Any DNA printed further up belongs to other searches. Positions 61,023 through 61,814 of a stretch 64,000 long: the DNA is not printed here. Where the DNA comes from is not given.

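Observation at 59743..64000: Do TIR, GIY-YIG and GHKL-nuclease genes form one functional system?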

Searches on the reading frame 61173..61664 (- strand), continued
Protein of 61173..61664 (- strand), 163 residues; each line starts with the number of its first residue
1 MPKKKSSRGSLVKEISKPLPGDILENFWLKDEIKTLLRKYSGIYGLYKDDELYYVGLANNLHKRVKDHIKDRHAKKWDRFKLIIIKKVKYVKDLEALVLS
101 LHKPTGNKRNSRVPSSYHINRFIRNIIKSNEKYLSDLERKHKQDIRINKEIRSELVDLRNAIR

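Call 56: search_solved_structures(query=L005:6800-9280:-, max_evalue=1)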
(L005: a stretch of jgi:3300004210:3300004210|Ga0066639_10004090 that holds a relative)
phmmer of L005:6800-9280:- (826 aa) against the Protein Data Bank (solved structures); distinct sequences matched with E-value up to 1: 80 (the best 60 are shown).
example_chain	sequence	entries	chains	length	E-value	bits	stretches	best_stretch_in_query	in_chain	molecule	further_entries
8jra_A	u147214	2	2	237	0.023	16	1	62-128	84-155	Heat shock protein HSP 90-alpha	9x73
5lq9_A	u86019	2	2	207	0.028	15.7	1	62-128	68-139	Heat shock protein HSP 90-alpha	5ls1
2qfo_A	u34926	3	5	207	0.029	15.7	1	62-128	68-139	Heat shock protein HSP 90-alpha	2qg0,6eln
5lr1_A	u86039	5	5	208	0.029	15.7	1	62-128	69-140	Heat shock protein HSP 90-alpha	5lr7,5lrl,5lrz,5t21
5j20_A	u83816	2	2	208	0.029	15.7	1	62-128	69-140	Heat shock protein HSP 90-alpha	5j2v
6ei5_A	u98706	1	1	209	0.029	15.7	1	62-128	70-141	Heat shock protein HSP 90-alpha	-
4lwe_A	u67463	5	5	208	0.029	15.7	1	62-128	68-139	Heat shock protein HSP 90-alpha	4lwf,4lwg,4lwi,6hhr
2yjw_A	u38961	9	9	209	0.029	15.7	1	62-128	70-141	HEAT SHOCK PROTEIN HSP 90-ALPHA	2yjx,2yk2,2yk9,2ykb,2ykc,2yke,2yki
5h22_A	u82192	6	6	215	0.029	15.7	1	61-128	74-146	Hsp90aa1 protein | Heat shock protein HSP 90-alpha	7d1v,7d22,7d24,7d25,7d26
3tuh_A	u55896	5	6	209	0.029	15.7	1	62-128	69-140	Heat shock protein HSP 90-alpha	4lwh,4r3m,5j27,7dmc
5j2x_A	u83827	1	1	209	0.029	15.7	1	62-128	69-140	Heat shock protein HSP 90-alpha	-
1osf_A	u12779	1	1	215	0.03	15.7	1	62-128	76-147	heat shock 90kDa protein 1, alpha; heat shock 90kD protein 1, alpha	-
2jjc_A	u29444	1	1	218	0.031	15.6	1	62-128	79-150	HEAT SHOCK PROTEIN HSP 90-ALPHA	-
3bm9_A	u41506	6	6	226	0.032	15.6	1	62-128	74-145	Heat shock protein HSP 90-alpha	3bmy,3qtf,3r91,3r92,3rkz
3hhu_A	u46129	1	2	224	0.032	15.6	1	62-128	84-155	Heat shock protein HSP 90-alpha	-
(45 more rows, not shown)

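Call 57: find_homologous_proteins(query=L005:6800-9280:-, max_evalue=0.00001)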
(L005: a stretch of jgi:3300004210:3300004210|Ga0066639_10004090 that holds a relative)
Query L005:6800-9280:- (826 aa): 1767 proteins with E <= 0.00001 among 8000 candidates; the best 120 are listed.
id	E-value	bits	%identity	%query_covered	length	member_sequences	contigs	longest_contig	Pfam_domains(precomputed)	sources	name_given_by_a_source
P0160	0.0e+0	1854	100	100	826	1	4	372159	PF13589.13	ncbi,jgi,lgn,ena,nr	ncbi:hypothetical protein COU37_01320 [Candidatus Micrarchaeota archaeon CG10_big_fil_rev_8_21_14_0_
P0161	2.8e-221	755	46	99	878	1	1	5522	PF13589.13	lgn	-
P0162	4.4e-221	754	46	99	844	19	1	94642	PF13589.13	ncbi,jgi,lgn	ncbi:MAG: ATP-binding protein [Candidatus Sulfotelmatobacter sp.]|jgi:hypothetical protein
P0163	2.1e-219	749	46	99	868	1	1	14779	PF13589.13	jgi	jgi:hypothetical protein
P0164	4.6e-218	744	45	99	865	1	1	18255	PF13589.13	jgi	jgi:Histidine kinase-, DNA gyrase B-, and HSP90-like ATPase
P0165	1.8e-217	742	46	100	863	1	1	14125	PF13589.13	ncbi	ncbi:MAG: ATP-binding protein [Planctomycetota bacterium]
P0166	3.2e-217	742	46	99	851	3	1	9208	PF02518.32,PF13589.13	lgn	-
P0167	5.1e-217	741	46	100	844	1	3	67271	PF13589.13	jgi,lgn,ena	jgi:hypothetical protein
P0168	1.4e-216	739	45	100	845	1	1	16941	PF13589.13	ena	-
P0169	1.4e-216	739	45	100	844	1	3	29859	PF13589.13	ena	-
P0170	6.2e-216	737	44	99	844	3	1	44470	PF13589.13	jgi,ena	jgi:hypothetical protein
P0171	7.0e-216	737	45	100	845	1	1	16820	PF13589.13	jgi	jgi:hypothetical protein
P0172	7.0e-216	737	45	100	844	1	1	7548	PF13589.13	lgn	-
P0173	8.2e-216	737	45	99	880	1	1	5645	PF02518.32,PF13589.13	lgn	-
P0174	7.5e-215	734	45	99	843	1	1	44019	PF13589.13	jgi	jgi:hypothetical protein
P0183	2.5e-212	725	44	99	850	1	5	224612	PF13589.13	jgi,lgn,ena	-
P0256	4.6e-200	685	43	99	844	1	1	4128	PF02518.32,PF13589.13,PF04471.19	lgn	-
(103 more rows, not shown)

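Call 58: find_encoding_contigs(protein=P0162, flank=5000, max_places=3)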
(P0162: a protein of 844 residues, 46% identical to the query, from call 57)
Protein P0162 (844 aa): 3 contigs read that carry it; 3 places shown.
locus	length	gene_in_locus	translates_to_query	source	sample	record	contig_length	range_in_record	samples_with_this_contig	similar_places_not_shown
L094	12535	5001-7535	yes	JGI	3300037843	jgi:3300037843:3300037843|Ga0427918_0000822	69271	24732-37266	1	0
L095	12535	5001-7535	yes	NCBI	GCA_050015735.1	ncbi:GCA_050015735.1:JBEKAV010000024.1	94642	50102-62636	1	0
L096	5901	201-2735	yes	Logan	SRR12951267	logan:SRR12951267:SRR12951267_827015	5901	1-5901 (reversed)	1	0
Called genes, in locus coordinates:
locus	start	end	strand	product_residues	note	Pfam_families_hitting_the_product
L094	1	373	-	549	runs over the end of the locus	PF10079:Rossmann-like_BshC, PF24850:CC_BshC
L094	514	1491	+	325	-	PF13302:Acetyltransf_3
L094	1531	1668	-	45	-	-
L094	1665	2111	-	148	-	PF22746:SHOCT-like_DUF2089-C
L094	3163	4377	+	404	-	PF00589:Phage_integrase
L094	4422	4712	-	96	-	-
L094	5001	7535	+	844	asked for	PF13589:HATPase_c_3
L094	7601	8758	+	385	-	PF01170:UPF0020 (faint), PF01555:N6_N4_Mtase (faint)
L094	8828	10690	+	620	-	PF04851:ResIII, PF18766:SWI2_SNF2 (weak), PF10593:Z1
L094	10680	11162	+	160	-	-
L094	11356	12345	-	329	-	PF00126:HTH_1, PF03466:LysR_substrate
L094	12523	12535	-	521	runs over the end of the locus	PF00989:PAS, PF08448:PAS_4, PF13426:PAS_9 (weak), PF08447:PAS_3, PF01590:GAF, PF13185:GAF_2, PF13492:GAF_3 (weak), PF13188:PAS_8 (weak)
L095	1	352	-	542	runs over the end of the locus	PF10079:Rossmann-like_BshC, PF24850:CC_BshC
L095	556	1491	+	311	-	PF13302:Acetyltransf_3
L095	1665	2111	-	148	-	PF22746:SHOCT-like_DUF2089-C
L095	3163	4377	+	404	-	PF00589:Phage_integrase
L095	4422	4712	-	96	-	-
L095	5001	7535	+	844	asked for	PF13589:HATPase_c_3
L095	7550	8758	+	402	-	PF01170:UPF0020 (faint), PF01555:N6_N4_Mtase (faint)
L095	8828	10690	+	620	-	PF04851:ResIII, PF18766:SWI2_SNF2 (weak), PF10593:Z1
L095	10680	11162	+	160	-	-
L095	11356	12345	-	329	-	PF00126:HTH_1, PF03466:LysR_substrate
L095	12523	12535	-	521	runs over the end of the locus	PF00989:PAS, PF08448:PAS_4, PF13426:PAS_9 (weak), PF08447:PAS_3, PF01590:GAF, PF13185:GAF_2, PF13492:GAF_3 (weak), PF13188:PAS_8 (weak)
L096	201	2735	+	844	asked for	PF13589:HATPase_c_3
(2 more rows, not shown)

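Call 59: find_encoding_contigs(protein=P0183, flank=5000, max_places=3)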
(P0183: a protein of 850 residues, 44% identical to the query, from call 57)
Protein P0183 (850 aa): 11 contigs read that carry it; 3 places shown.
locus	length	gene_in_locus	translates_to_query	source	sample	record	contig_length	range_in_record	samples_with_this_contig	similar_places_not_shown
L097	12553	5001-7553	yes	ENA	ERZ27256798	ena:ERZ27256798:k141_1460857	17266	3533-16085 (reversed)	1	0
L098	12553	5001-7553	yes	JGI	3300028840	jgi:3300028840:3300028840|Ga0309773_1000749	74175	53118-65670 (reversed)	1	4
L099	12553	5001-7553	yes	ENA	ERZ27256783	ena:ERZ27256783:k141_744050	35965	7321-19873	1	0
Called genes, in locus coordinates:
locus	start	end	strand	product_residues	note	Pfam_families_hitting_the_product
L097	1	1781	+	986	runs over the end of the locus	?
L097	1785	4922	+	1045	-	PF04851:ResIII, PF18766:SWI2_SNF2 (weak)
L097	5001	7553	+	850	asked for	PF13589:HATPase_c_3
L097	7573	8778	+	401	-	PF01555:N6_N4_Mtase (faint)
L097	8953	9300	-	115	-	-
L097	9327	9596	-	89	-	PF00565:SNase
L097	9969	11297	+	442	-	PF00589:Phage_integrase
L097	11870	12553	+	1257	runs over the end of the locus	PF08309:LVIVD (weak)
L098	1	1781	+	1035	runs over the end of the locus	PF01555:N6_N4_Mtase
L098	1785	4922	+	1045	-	PF04851:ResIII, PF18766:SWI2_SNF2 (weak)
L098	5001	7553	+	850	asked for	PF13589:HATPase_c_3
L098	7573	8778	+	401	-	PF01555:N6_N4_Mtase (faint)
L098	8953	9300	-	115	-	-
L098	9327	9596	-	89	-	PF00565:SNase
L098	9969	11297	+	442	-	PF00589:Phage_integrase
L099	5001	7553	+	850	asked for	PF13589:HATPase_c_3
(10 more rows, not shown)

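Call 60: search_dna_similar(query=L005:6800-9280:-, collection=plasmids, mode=protein, max_rows=15)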
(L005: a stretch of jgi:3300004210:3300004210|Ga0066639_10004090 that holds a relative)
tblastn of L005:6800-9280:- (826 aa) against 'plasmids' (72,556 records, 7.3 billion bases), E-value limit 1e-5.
Records with a match: 7; places in all: 7; records where one place covers at least 80% of the query: 0.
Best place of each record, by identity: <60% 7.
By first word of the organism name: Salarchaeum 1; Halomicrobium 1; Bacillus 1; Pseudomonas 1; Streptomyces 1; Agrobacterium 1; Mycolicibacterium 1.
By predicted mobility (MOB-suite, as given by PLSDB): non-mobilizable 4; mobilizable 2; conjugative 1.
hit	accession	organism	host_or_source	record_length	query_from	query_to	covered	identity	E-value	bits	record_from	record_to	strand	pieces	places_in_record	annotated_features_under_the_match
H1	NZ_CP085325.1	Salarchaeum japonicum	cell culture,commercial salt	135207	3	263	32%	29.0%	7e-20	103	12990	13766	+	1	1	ATP-binding protein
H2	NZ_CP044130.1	Halomicrobium sp. LC1Hm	-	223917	10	169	19%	31.0%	3e-7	62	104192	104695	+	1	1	sensor histidine kinase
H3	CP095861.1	Bacillus sp. H8-1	Lettuce,cell culture,soil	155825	21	155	16%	34.0%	9e-6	57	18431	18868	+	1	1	ATP-binding protein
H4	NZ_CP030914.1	Pseudomonas aeruginosa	Homo sapiens,sputum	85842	7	146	17%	30.7%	3e-7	62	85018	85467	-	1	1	ATP-binding protein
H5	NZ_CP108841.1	Streptomyces chartreusis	-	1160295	20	148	16%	31.9%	5e-6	58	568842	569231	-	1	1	none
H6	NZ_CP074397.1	Agrobacterium salinitolerans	Cotton,tiaaue sample,root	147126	21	154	16%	30.3%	4e-6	59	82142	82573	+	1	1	ATP-binding protein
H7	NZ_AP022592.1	Mycolicibacterium arabiense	-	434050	36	146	13%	32.2%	1e-6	61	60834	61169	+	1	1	ATP-binding protein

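Call 62: search_protein_families(library=pfam, proteins=[L019:2580-5957:+, L033:3651-5978:+, L023:1154-1615:+, L023:239-607:+, L075:5084-5914:+, L075:6483-6956:+, L022:4907-5809:+, L022:6766-7176:+, L025:5583-5903:+, L027:6534-7526:-], max_evalue=0.01)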
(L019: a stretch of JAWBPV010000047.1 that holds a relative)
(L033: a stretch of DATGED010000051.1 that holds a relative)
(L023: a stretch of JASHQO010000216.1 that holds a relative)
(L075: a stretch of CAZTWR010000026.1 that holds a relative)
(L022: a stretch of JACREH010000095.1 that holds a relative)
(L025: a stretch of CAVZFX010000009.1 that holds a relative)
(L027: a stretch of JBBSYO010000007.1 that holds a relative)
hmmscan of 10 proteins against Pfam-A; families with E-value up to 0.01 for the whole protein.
L019:2580-5957:+ (1126 aa): 4 families
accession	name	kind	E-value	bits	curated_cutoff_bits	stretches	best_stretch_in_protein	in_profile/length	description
PF07669.17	Eco57I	-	9e-17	62.1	25.3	1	437-702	1-166/171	Eco57I restriction-modification methylase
PF02384.22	N6_Mtase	-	9.4e-13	48.6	20.4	1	368-424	21-72/311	N-6 DNA Methylase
PF20473.4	MmeI_Mtase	-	3.9e-06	26.7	27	1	398-453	22-79/259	MmeI, DNA-methyltransferase domain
PF01170.24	UPF0020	-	0.006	16.7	22.3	0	381-411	16-44/197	RMKL-like, methyltransferase domain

L033:3651-5978:+ (776 aa): 2 families
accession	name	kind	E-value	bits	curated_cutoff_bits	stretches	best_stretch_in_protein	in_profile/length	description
PF13166.12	AAA_13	-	2.6e-28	99.6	36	2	192-692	186-654/713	AAA domain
PF02463.25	SMC_N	-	0.0016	18.3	40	1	218-612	135-203/220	RecF/RecN/SMC N terminal domain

L023:1154-1615:+ (154 aa): 1 family
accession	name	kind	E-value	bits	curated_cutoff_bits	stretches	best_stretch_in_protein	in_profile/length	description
PF10880.13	DUF2673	-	0.0038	17.8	20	0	127-149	44-66/82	Protein of unknown function (DUF2673)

L023:239-607:+ (123 aa): 0 families

L075:5084-5914:+ (277 aa): 1 family
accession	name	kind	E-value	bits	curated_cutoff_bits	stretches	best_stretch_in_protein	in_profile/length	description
PF17131.11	LolA_like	-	0.0058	16.7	30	0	175-236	66-125/184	Outer membrane lipoprotein-sorting protein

L075:6483-6956:+ (158 aa): 6 families
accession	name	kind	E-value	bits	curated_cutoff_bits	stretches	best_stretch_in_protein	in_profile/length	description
PF12724.12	Flavodoxin_5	-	7.6e-12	46.2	27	1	5-72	1-67/145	Flavodoxin domain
PF00258.30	Flavodoxin_1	-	9.6e-11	42.5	25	1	6-78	1-75/143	Flavodoxin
PF03358.20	FMN_red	-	4.4e-10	39.8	24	1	44-120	66-142/152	NADPH-dependent FMN reductase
PF12641.12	Flavodoxin_3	-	2.6e-06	27.8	27.5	1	6-62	2-54/160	Flavodoxin domain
PF12682.12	Flavodoxin_4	-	0.0018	18.2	24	0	5-27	3-25/155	Flavodoxin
PF00496.27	SBP_bac_5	-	0.0097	15.5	32.4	0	5-72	291-362/368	Bacterial extracellular solute-binding proteins, family 5 Middle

L022:4907-5809:+ (301 aa): 1 family
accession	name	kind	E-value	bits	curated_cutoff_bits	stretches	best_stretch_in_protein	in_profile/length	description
PF00892.27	EamA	-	4.7e-31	108.3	28.2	2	16-147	2-134/135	EamA-like transporter family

L022:6766-7176:+ (137 aa): 1 family
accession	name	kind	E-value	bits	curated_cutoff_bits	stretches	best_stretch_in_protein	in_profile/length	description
PF22522.2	DUF6998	-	0.00067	20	27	1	43-129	51-128/136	Family of unknown function (DUF6998)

L025:5583-5903:+ (107 aa): 0 families

L027:6534-7526:- (331 aa): 0 families

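Call 68: predict_structure(alignment_id=A1)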
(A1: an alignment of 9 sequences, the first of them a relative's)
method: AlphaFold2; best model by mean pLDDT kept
length: 163 residues; sequences in the alignment: 9
mean_pLDDT: 60.4   pTM: 0.38
mean pLDDT of the five models: 60.4, 58.2, 54.8, 51.3, 51.1
residues with pLDDT >= 90: 0; 70-90: 40; 50-70: 82; < 50: 41
segments of 3 or more residues with pLDDT < 50: 1-17, 106-115, 117-123
pLDDT, mean of each block of 10 residues (from residue 1): 42 46 49 57 71 68 66 61 60 61 47 41 54 73 83 83 73
secondary structure, 60 per line:
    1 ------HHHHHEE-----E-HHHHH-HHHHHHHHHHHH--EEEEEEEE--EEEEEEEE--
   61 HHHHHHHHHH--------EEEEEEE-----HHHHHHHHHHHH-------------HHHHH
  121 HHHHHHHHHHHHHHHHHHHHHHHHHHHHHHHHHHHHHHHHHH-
elements in order: H7-11 H21-25 H27-38 E41-48 E51-58 H61-70 E79-85 H91-102 H116-162

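Call 82: search_solved_structures(query=A6, max_evalue=0.01)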
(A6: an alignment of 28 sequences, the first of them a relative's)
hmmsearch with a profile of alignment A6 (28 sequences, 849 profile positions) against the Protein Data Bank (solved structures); distinct sequences matched with E-value up to 0.01: 109 (the best 60 are shown).
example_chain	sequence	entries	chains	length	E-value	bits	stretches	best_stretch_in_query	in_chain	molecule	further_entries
8jra_A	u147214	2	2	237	2.2e-06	29.1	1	52-166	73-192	Heat shock protein HSP 90-alpha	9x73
2k5b_A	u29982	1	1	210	2.3e-06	29.1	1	53-138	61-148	Heat shock protein HSP 90-alpha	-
1byq_A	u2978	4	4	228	2.3e-06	29.1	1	53-166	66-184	PROTEIN (HEAT SHOCK PROTEIN 90) | HEAT SHOCK PROTEIN 90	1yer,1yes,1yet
5lq9_A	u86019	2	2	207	2.3e-06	29.1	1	52-138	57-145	Heat shock protein HSP 90-alpha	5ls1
2qfo_A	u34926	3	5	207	2.3e-06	29.1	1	52-138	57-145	Heat shock protein HSP 90-alpha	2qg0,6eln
5j82_A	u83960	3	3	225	2.4e-06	29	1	52-166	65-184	Heat shock protein HSP 90-alpha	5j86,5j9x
2qf6_A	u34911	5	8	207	2.4e-06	29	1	53-138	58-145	Heat shock protein HSP 90-alpha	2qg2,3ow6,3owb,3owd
3d0b_A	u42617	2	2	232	2.4e-06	29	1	52-166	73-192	Heat shock protein HSP 90-alpha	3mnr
5lr1_A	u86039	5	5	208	2.5e-06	28.9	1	52-138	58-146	Heat shock protein HSP 90-alpha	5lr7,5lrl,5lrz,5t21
5j20_A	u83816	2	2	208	2.5e-06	28.9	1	52-138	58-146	Heat shock protein HSP 90-alpha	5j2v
4egh_A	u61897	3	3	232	2.5e-06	28.9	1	53-166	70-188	Heat shock protein HSP 90-alpha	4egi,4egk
4lwe_A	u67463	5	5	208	2.5e-06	28.9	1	52-138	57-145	Heat shock protein HSP 90-alpha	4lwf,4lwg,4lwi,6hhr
3tuh_A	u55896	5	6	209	2.5e-06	28.9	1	52-138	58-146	Heat shock protein HSP 90-alpha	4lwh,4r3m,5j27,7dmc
5j2x_A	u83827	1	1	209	2.5e-06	28.9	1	52-138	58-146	Heat shock protein HSP 90-alpha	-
3bm9_A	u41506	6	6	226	2.5e-06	28.9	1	53-166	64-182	Heat shock protein HSP 90-alpha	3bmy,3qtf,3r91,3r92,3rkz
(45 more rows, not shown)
